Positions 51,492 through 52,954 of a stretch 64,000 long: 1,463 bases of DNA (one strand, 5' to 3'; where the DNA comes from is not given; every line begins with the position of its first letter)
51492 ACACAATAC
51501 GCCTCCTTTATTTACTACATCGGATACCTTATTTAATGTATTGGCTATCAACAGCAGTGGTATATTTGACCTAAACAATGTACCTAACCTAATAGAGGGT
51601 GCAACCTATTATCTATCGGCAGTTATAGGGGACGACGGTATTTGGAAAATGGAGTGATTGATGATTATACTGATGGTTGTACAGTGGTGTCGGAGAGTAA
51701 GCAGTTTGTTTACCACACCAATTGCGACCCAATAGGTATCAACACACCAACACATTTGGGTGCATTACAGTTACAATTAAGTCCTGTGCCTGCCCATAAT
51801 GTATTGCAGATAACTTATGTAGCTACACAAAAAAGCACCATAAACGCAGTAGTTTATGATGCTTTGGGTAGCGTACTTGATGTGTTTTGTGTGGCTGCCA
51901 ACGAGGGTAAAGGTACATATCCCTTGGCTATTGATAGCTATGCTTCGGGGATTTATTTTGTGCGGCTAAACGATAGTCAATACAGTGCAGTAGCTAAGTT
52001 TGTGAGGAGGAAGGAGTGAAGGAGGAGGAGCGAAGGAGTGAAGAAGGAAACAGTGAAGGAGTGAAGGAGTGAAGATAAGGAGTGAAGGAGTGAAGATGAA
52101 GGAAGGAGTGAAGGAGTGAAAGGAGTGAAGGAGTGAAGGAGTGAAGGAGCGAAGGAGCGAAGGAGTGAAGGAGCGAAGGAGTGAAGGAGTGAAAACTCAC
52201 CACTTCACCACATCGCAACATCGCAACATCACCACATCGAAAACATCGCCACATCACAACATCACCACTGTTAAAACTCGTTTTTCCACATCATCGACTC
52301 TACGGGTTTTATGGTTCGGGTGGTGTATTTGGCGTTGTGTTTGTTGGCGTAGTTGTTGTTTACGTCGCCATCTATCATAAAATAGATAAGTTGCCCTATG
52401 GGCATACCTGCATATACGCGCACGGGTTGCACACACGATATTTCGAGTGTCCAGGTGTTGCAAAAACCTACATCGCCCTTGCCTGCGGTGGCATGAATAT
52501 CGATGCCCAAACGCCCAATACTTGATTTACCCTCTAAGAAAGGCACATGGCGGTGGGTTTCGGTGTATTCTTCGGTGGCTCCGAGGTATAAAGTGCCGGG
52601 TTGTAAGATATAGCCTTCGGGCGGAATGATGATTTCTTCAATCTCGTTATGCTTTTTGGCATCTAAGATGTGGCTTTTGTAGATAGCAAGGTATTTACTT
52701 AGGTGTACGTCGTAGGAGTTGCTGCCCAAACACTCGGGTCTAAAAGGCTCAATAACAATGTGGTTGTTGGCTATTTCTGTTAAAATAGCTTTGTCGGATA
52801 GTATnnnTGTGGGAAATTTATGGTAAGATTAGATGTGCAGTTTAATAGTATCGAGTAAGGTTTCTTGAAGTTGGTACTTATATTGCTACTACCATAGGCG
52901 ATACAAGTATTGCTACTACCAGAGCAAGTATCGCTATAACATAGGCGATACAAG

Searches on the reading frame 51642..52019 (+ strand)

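Call 16: search_protein_families(library=pfam, proteins=[window:51642-52019:+], max_evalue=0.001)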
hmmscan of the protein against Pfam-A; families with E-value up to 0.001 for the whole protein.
window:51642-52019:+ (125 aa): 1 family
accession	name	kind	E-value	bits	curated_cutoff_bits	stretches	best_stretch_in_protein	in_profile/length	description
PF18962.6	Por_Secre_tail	-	1.5e-08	35.3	27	1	48-121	3-74/75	Secretion system C-terminal sorting domain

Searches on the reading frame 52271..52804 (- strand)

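Call 46: search_protein_families(library=padloc, proteins=[L093:6494-7339:+, L093:7355-7801:+, L092:17054-18100:+, L092:18110-20008:+], max_evalue=0.001)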
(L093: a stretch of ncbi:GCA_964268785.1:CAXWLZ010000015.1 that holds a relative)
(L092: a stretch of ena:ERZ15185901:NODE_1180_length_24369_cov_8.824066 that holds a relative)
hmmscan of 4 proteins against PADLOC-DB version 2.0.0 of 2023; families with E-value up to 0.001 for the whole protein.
L093:6494-7339:+ (282 aa): 0 families

L093:7355-7801:+ (149 aa): 0 families

L092:17054-18100:+ (349 aa): 8 families
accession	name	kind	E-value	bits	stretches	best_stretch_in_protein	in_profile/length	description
PDLC03601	REase_MTase_IIG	-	1.6e-46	156.7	1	19-205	841-1029/1110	Type IIG restriction enzyme-methyltransferase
PDLC03612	REase_MTase_IIG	-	4.6e-36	122.4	1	13-246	958-1204/1247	Type IIG restriction enzyme-methyltransferase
PDLC03609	REase_MTase_IIG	-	3.2e-31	106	1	36-206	731-906/1066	Type IIG restriction enzyme-methyltransferase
PDLC03596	REase_MTase_IIG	-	2.2e-22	76.9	1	16-205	864-1061/1148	Type IIG restriction enzyme-methyltransferase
PDLC03630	REase_MTase_IIG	-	5.8e-07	25.7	1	70-128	849-907/1100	Type IIG restriction enzyme-methyltransferase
PDLC02643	DrmMI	-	3.5e-05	19.8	1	50-123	1030-1097/1347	DrmMI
PDLC03580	REase_II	-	0.00014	17.7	1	70-131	869-931/1112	Type II restriction enzyme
PDLC02644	DrmMI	-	0.00046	16.2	1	50-198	543-690/988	DrmMI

L092:18110-20008:+ (633 aa): 32 families (the best 25 are shown)
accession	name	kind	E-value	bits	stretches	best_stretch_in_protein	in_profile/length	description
PDLC04135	mad3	-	2.4e-12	45.1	2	3-118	1-104/374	mads_3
PDLC03859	LmuB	-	5.2e-10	37.1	2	212-375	460-608/611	-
PDLC04894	PDC-S06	-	1.8e-09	34.7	1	4-64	6-66/740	-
PDLC04896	PDC-S06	-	2.4e-08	31.1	1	293-374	503-584/732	-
PDLC00268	PtuA1|PtuA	-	4.1e-08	31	1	3-119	4-121/411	AAA ATPase domain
PDLC02335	AbiLi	-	8.2e-08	29.7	1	4-357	50-239/326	AbiLi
PDLC03878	NsnB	-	9.3e-08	30.2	1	4-110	2-98/345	-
PDLC04886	PDC-S06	-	4.5e-07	27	1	4-47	2-47/727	-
PDLC04891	PDC-S06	-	4.9e-07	26.5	1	318-376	649-706/858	-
PDLC04213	HEC-02A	-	1e-06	26.5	1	3-112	2-111/337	-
PDLC00298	PtuA1|PtuA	-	1.2e-06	25.9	1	3-64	2-62/423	AAA ATPase domain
PDLC00271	PtuA1|PtuA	-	2.6e-06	25.2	1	3-58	2-56/421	AAA ATPase domain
PDLC00091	GajA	-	4.1e-06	23.9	1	4-61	3-60/627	AAA ATPase domain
PDLC00278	PtuA1|PtuA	-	1.2e-05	22.8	1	3-79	2-75/436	AAA ATPase domain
PDLC02336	AbiLi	-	1.3e-05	22.9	1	4-115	2-111/340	AbiLi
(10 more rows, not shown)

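Call 47: search_protein_families(library=pfam, proteins=[L093:6494-7339:+, L093:7355-7801:+, L092:17054-18100:+, L092:18110-20008:+], max_evalue=0.001)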
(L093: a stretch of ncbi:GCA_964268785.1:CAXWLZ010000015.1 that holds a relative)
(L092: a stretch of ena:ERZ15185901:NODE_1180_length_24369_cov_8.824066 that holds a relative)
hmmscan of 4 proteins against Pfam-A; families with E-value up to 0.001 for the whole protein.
L093:6494-7339:+ (282 aa): 0 families

L093:7355-7801:+ (149 aa): 0 families

L092:17054-18100:+ (349 aa): 1 family
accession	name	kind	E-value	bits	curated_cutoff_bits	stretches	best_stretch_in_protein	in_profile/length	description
PF12950.13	TaqI_C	-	1.2e-07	32.4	26.5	1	75-207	2-97/118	TaqI-like C-terminal specificity domain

L092:18110-20008:+ (633 aa): 6 families
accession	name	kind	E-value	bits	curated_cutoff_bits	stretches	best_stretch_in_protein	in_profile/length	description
PF02463.25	SMC_N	-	5.9e-16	59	40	1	4-363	2-206/220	RecF/RecN/SMC N terminal domain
PF13166.12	AAA_13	-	2.9e-08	33.3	36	1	316-382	528-594/713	AAA domain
PF13555.12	AAA_29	-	4.3e-06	26.8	27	1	5-53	2-50/61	P-loop containing region of AAA domain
PF13476.12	AAA_23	-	1.6e-05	26.1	27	1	6-119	1-108/201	AAA domain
PF13304.12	AAA_21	-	2.3e-05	25.1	27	0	30-91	4-61/304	AAA domain, putative AbiEii toxin, Type IV TA system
PF13175.12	AAA_15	-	0.00028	21.1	32.1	0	3-246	2-150/374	AAA ATPase domain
